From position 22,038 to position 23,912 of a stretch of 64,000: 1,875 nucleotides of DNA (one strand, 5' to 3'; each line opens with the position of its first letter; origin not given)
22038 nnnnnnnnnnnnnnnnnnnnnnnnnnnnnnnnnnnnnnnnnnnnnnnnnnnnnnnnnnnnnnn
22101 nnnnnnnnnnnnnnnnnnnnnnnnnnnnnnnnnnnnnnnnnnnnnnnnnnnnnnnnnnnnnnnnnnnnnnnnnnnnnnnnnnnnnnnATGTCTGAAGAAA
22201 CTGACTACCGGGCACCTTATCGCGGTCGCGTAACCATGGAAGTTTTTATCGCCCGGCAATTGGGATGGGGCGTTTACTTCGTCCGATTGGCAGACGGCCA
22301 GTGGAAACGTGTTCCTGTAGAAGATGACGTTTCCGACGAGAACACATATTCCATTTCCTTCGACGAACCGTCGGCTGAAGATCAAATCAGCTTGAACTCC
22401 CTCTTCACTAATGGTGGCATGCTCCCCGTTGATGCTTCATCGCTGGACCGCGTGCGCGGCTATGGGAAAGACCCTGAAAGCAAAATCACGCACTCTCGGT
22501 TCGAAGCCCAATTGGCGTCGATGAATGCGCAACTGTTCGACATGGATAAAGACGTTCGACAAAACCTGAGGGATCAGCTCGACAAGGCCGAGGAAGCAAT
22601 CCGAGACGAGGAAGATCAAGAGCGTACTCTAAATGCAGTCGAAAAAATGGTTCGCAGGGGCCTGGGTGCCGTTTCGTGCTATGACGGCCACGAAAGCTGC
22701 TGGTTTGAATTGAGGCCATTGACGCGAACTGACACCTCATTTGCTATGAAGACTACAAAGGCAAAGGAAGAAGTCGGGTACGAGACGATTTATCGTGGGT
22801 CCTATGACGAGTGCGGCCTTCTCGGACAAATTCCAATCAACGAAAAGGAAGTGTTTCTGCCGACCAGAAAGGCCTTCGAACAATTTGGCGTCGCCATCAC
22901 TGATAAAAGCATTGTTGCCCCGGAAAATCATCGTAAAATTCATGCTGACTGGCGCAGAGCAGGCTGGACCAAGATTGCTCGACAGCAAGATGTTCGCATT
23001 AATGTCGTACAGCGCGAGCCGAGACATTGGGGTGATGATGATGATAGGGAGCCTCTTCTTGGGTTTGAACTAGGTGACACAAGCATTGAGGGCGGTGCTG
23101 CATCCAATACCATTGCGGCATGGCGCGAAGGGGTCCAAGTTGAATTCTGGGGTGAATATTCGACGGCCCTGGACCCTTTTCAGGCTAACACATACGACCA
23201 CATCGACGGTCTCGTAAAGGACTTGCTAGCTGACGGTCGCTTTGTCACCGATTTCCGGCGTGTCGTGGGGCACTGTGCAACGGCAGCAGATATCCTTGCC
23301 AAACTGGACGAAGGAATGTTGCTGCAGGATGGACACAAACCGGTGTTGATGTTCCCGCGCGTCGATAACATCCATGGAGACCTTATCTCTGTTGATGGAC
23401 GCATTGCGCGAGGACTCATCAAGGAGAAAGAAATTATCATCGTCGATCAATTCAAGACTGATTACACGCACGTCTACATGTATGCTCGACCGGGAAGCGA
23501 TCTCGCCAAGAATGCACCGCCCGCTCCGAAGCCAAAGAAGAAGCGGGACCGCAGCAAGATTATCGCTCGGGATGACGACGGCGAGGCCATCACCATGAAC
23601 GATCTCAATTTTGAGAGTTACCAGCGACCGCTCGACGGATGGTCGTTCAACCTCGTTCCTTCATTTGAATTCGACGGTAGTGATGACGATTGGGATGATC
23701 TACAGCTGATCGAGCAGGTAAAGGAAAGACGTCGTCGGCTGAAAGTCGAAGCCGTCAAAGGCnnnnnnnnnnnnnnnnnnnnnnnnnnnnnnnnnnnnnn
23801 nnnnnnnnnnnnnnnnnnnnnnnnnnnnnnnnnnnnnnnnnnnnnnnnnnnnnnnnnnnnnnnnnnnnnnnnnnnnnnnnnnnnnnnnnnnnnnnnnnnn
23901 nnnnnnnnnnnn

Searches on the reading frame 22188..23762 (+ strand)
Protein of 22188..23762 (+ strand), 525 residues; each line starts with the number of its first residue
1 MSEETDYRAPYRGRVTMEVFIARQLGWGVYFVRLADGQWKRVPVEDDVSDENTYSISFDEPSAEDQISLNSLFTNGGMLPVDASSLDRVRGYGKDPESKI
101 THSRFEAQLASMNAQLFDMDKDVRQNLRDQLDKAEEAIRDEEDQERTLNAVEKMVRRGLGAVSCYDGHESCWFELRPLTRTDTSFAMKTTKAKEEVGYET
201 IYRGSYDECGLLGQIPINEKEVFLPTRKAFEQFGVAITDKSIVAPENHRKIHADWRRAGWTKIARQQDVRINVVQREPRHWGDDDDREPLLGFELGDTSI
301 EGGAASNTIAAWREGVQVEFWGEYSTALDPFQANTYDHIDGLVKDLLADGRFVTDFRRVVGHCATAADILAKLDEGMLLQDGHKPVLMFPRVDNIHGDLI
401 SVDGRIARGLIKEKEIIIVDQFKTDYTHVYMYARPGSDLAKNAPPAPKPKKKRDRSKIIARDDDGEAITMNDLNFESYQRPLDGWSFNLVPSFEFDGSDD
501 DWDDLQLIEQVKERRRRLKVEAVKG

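Call 21: search_protein_families(library=pfam, proteins=[window:22188-23762:+], max_evalue=0.01)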
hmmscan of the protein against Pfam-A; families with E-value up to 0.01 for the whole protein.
window:22188-23762:+ (525 aa): 0 families

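Call 98: search_solved_structures(query=window:22188-23762:+, max_evalue=0.1)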
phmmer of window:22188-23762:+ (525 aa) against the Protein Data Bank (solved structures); distinct sequences matched with E-value up to 0.1: 0.
